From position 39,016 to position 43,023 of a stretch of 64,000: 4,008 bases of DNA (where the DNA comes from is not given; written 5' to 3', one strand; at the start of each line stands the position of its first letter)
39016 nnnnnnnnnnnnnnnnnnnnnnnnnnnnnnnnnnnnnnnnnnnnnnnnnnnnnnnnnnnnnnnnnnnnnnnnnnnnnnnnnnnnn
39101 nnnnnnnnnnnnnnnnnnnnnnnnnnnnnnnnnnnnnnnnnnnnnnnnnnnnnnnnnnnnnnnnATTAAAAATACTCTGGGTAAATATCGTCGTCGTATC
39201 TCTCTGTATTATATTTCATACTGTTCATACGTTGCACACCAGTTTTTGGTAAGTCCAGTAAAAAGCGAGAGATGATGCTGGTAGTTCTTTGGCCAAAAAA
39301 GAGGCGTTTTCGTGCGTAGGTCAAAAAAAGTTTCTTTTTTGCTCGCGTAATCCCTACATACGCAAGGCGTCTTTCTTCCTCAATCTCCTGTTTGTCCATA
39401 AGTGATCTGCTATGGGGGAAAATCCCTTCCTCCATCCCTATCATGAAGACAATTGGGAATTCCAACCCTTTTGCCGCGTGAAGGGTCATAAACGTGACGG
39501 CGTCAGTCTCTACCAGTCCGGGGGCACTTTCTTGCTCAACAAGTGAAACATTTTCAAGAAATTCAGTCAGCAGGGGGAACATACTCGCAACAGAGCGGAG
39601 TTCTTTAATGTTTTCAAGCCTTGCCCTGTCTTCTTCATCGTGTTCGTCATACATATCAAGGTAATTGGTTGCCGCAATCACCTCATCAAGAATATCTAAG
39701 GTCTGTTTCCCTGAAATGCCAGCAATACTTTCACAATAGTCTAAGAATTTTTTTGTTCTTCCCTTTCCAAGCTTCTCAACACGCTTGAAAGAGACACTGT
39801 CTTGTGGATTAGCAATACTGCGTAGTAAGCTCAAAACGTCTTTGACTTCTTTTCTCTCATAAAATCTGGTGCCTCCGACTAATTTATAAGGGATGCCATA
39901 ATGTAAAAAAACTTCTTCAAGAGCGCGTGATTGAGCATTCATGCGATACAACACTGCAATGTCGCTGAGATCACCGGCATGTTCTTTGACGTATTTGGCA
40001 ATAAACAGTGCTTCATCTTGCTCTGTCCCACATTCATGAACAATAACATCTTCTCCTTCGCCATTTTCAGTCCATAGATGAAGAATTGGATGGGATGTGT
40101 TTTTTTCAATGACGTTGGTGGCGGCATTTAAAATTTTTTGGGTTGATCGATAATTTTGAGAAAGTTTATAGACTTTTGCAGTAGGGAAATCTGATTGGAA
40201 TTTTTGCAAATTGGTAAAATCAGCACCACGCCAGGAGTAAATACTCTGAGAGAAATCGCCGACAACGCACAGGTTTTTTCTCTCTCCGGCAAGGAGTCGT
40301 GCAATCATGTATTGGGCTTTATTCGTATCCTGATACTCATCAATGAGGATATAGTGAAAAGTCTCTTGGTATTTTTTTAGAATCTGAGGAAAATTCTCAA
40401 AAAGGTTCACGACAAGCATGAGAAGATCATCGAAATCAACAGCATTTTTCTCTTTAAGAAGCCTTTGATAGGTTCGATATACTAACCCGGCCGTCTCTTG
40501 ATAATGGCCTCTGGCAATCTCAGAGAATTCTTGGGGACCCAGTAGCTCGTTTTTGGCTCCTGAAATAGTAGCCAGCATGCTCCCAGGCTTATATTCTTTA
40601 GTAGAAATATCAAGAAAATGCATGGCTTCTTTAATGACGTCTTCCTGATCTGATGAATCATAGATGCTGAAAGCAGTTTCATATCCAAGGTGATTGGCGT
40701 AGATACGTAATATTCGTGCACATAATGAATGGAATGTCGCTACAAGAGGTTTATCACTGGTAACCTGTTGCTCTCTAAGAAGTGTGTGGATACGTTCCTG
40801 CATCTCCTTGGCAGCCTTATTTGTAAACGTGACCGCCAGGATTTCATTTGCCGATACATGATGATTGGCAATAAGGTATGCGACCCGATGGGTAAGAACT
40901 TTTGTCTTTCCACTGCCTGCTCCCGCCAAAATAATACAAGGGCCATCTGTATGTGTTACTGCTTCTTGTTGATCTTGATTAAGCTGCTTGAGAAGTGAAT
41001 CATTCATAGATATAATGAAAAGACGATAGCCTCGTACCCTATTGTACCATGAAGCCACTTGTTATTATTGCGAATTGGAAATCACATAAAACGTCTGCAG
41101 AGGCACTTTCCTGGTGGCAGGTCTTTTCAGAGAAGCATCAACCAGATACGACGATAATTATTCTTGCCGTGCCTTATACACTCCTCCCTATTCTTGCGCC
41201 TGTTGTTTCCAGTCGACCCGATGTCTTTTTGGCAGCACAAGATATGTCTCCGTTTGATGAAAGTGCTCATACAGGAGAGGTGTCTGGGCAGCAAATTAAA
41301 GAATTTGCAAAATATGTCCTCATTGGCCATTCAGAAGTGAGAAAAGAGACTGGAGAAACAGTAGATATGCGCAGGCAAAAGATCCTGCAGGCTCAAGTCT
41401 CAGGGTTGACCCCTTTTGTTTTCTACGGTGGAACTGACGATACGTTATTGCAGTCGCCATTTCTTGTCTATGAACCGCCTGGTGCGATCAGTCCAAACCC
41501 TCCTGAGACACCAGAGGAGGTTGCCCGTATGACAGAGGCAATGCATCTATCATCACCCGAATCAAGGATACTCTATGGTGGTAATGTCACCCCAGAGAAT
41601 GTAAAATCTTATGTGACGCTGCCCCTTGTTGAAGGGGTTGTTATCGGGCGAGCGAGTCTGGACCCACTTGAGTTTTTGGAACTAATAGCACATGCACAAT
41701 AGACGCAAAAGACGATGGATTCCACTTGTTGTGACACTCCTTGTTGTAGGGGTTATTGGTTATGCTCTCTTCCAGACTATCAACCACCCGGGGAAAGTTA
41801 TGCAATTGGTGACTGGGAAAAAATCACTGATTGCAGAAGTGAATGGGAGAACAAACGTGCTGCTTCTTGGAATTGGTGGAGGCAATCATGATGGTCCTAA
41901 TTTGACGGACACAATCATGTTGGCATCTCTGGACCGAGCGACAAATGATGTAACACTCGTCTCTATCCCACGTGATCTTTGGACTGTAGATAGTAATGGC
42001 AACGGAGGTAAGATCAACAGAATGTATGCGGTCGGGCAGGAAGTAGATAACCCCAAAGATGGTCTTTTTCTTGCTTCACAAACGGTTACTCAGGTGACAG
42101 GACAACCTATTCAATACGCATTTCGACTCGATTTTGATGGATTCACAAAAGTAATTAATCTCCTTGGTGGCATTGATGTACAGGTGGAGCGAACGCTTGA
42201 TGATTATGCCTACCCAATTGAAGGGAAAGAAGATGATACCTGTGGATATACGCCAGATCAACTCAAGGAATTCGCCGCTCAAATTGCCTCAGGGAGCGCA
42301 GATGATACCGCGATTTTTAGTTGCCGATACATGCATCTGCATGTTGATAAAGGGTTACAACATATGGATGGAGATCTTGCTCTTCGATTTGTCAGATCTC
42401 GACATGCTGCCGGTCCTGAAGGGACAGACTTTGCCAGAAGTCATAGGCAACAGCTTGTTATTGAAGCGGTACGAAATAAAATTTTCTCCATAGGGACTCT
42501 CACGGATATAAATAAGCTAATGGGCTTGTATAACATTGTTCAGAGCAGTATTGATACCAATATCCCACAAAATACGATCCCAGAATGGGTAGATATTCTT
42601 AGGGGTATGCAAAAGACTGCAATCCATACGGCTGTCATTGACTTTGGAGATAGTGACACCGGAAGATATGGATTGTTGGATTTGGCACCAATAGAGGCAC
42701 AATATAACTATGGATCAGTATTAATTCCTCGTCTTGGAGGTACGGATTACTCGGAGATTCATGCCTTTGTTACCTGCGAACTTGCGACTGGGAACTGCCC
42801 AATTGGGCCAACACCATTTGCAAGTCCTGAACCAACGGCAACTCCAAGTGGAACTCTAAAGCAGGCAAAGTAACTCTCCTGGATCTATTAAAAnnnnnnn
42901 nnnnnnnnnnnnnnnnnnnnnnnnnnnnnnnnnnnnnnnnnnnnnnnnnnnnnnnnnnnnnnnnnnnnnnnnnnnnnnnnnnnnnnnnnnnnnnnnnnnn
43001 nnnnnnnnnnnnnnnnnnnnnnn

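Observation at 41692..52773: Eleven-kb surface glycopolymer locus: LCP ligase, YYY/DUF2298, PMT-like GT-C, two HPDER GT-C paralogues, epimerase, HAD, FAD oxidoreductase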

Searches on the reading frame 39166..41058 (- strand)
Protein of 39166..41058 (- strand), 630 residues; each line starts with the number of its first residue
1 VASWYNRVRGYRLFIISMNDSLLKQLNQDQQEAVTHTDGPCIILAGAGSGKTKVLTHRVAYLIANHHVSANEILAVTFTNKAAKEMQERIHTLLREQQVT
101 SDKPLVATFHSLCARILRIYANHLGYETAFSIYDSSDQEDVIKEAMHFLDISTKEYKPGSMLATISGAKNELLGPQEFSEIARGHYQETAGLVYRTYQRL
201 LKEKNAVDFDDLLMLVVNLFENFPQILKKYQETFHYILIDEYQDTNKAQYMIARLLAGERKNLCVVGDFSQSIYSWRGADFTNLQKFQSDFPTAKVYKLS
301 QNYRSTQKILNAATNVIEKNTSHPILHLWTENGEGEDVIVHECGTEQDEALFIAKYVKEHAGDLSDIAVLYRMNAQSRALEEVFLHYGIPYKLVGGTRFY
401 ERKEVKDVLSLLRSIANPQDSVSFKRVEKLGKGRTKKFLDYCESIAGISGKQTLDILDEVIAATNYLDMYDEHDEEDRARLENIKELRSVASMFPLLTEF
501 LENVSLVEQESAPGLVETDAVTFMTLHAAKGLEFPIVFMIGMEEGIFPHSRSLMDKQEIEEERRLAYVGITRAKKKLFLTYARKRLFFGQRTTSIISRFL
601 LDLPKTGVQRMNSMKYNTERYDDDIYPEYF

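Call 7: search_protein_families(library=pfam, proteins=[window:39166-41058:-], max_evalue=0.001)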
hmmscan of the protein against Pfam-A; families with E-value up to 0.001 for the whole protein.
window:39166-41058:- (630 aa): 9 families
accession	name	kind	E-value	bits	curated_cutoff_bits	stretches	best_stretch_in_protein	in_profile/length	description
PF00580.27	UvrD-helicase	-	1.4e-93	314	23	1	26-292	1-271/271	UvrD/REP helicase N-terminal domain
PF13361.12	UvrD_C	-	3.2e-71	241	25.6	2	297-438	1-146/350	UvrD-like helicase C-terminal domain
PF13245.12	AAA_19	-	3.5e-24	85.9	25.1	1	30-275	1-132/134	AAA domain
PF13538.12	UvrD_C_2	-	2.6e-10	40.4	27.4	1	521-579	2-51/52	UvrD-like helicase C-terminal domain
PF13604.12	AAA_30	-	6e-09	36.3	27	1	25-90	1-66/191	AAA domain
PF01443.25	Viral_helicase1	-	2.8e-08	34.3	21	0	220-349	47-172/228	Viral superfamily 1 RNA helicase core domain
PF13086.12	AAA_11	-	2.6e-05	24.6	27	1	25-120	1-90/257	AAA domain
PF13173.12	AAA_14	-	3.9e-05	24.1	27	0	193-263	19-93/129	AAA domain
PF24885.1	TPR_NPHP3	-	0.0009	19.1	100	0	459-511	71-119/239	Nephrocystin-3 TPR domain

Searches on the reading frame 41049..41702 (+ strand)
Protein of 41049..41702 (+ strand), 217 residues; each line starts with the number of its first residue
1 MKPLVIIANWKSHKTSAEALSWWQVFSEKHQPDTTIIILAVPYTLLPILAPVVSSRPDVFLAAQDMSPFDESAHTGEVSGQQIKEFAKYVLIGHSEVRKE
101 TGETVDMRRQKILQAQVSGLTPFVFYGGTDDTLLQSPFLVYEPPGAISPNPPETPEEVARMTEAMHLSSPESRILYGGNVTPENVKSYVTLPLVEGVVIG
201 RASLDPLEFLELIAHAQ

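Call 3: search_protein_families(library=pfam, proteins=[window:41049-41702:+], max_evalue=0.01)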
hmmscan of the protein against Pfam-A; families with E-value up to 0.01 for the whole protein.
window:41049-41702:+ (217 aa): 1 family
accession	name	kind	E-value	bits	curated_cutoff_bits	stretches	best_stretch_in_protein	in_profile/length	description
PF00121.24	TIM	-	2e-37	129.5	20.1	2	5-128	2-125/245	Triosephosphate isomerase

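Call 4: search_protein_families(library=ncbifam, proteins=[window:41049-41702:+], max_evalue=0.01)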
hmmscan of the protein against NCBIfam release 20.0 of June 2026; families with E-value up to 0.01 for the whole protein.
window:41049-41702:+ (217 aa): 9 families
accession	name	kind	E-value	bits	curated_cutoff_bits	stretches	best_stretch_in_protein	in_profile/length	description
NF000722.0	PRK00042.2-1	equivalog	1.6e-26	93.2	293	2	2-130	2-132/256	triose-phosphate isomerase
NF010569.0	PRK13962.1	equivalog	1.6e-26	92.7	883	2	4-129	399-524/645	bifunctional phosphoglycerate kinase/triosephosphate isomerase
NF011163.0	PRK14565.1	equivalog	2.1e-22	80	298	2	4-129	3-128/240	triosephosphate isomerase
NF000728.0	PRK00042.3-2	equivalog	4.7e-21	75.4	255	2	5-115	2-108/231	triose-phosphate isomerase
TIGR00419.1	tim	equivalog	2.2e-16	60.4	130.6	1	5-205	1-226/228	triose-phosphate isomerase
NF011497.0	PRK14905.1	equivalog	2.1e-15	56.9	485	2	10-124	12-134/357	triosephosphate isomerase/PTS system glucose/sucrose-specific transporter subunit IIB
NF012036.0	PRK15492.1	equivalog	3.2e-14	53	509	2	8-128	9-137/261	triosephosphate isomerase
NF000729.0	PRK00042.3-3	equivalog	1.8e-07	31.2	309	1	59-107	54-103/234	triose-phosphate isomerase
NF003302.0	PRK04302.1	subfamily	1.7e-06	28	132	1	2-183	2-186/223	triose-phosphate isomerase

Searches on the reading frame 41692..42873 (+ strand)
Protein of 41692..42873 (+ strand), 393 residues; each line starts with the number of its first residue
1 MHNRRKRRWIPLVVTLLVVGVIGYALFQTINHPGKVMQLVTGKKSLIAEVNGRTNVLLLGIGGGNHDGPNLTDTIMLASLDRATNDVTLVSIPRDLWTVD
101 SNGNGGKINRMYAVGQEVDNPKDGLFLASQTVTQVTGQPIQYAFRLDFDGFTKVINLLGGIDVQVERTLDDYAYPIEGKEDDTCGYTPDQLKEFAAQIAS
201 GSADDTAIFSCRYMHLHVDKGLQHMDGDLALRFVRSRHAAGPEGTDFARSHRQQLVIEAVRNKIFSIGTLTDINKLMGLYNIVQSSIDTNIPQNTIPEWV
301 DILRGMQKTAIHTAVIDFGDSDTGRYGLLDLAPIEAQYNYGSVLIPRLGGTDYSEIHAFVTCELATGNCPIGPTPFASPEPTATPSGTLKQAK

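Call 3: search_protein_families(library=pfam, proteins=[window:41692-42873:+], max_evalue=0.01)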
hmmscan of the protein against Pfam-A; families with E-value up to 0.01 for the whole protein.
window:41692-42873:+ (393 aa): 1 family
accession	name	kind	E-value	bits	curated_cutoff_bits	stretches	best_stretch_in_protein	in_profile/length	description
PF03816.19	LytR_cpsA_psr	-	3.2e-31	108.9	24.6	1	72-264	2-148/150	LytR_cpsA_psr family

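Call 4: search_protein_families(library=ncbifam, proteins=[window:41692-42873:+], max_evalue=0.01)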
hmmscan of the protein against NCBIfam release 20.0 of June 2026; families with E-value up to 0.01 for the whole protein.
window:41692-42873:+ (393 aa): 4 families
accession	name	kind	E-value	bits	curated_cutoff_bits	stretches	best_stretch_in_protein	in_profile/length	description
TIGR00350.1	lytR_cpsA_psr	domain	9.2e-26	90.9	62.3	2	72-174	3-101/152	LCP family glycopolymer transferase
NF006897.1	PRK09379.1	equivalog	1.9e-22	79.8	441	2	8-166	6-164/298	polyisoprenyl-teichoic acid--peptidoglycan teichoic acid transferase TagU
NF051849.1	LCP_trans_Cps2A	equivalog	9.3e-16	58.1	650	2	209-299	332-417/477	LCP family glycopolymer transferase CpsA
NF047591.1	ligase_LytR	equivalog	2.1e-13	50.3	450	2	217-300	190-270/336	glycopolymer--peptidoglycan transferase LytR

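Call 107: search_solved_structures(query=window:41692-42873:+, max_evalue=0.001, show_alignments=1)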
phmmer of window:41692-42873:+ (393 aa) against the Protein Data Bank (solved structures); distinct sequences matched with E-value up to 0.001: 16.
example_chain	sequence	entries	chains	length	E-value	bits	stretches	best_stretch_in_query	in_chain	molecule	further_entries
3nro_A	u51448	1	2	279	1.5e-13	54.1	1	54-165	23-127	Lmo1026 protein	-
2xxp_A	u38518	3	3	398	2.9e-13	53.2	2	209-300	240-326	CPS2A | CPS2A, Integral membrane regulatory protein Wzg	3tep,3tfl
3owq_A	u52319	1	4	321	2.9e-13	53.2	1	49-165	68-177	Lin1025 protein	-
4de8_A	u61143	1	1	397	2.1e-12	50.4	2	209-300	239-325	Cps2A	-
2xxq_A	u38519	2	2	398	2.1e-12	50.4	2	209-300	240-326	CPS2A | Cps2A, Integral membrane regulatory protein Wzg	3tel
6uf6_A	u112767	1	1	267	4.3e-12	49.4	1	55-165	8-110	Polyisoprenyl-teichoic acid--peptidoglycan teichoic acid transferase TagU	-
3nxh_A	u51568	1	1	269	7.1e-12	48.6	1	57-173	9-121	transcriptional regulator yvhJ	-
6uf3_A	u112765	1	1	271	7.3e-12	48.6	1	57-173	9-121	Polyisoprenyl-teichoic acid--peptidoglycan teichoic acid transferase TagV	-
6uex_A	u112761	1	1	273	3.4e-11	46.4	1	49-169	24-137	Regulatory protein MsrR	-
3okz_A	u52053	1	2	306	4e-10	42.9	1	218-303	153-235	Putative uncharacterized protein gbs0355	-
3qfi_A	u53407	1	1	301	1.2e-09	41.3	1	54-171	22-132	Transcriptional regulator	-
8qty_A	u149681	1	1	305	1.5e-07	34.4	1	218-302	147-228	Biofilm regulatory protein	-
3mej_A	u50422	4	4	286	4e-07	33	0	55-166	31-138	transcriptional regulator ywtF | Putative transcriptional regulator ywtF | Polyisoprenyl-teichoic acid--peptidoglycan teichoic acid transferase TagT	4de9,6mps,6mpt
6uf5_A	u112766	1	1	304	4.7e-07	32.8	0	55-166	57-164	Polyisoprenyl-teichoic acid--peptidoglycan teichoic acid transferase TagT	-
9cy9_A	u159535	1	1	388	8.4e-07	31.9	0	217-305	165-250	Biofilm regulatory protein A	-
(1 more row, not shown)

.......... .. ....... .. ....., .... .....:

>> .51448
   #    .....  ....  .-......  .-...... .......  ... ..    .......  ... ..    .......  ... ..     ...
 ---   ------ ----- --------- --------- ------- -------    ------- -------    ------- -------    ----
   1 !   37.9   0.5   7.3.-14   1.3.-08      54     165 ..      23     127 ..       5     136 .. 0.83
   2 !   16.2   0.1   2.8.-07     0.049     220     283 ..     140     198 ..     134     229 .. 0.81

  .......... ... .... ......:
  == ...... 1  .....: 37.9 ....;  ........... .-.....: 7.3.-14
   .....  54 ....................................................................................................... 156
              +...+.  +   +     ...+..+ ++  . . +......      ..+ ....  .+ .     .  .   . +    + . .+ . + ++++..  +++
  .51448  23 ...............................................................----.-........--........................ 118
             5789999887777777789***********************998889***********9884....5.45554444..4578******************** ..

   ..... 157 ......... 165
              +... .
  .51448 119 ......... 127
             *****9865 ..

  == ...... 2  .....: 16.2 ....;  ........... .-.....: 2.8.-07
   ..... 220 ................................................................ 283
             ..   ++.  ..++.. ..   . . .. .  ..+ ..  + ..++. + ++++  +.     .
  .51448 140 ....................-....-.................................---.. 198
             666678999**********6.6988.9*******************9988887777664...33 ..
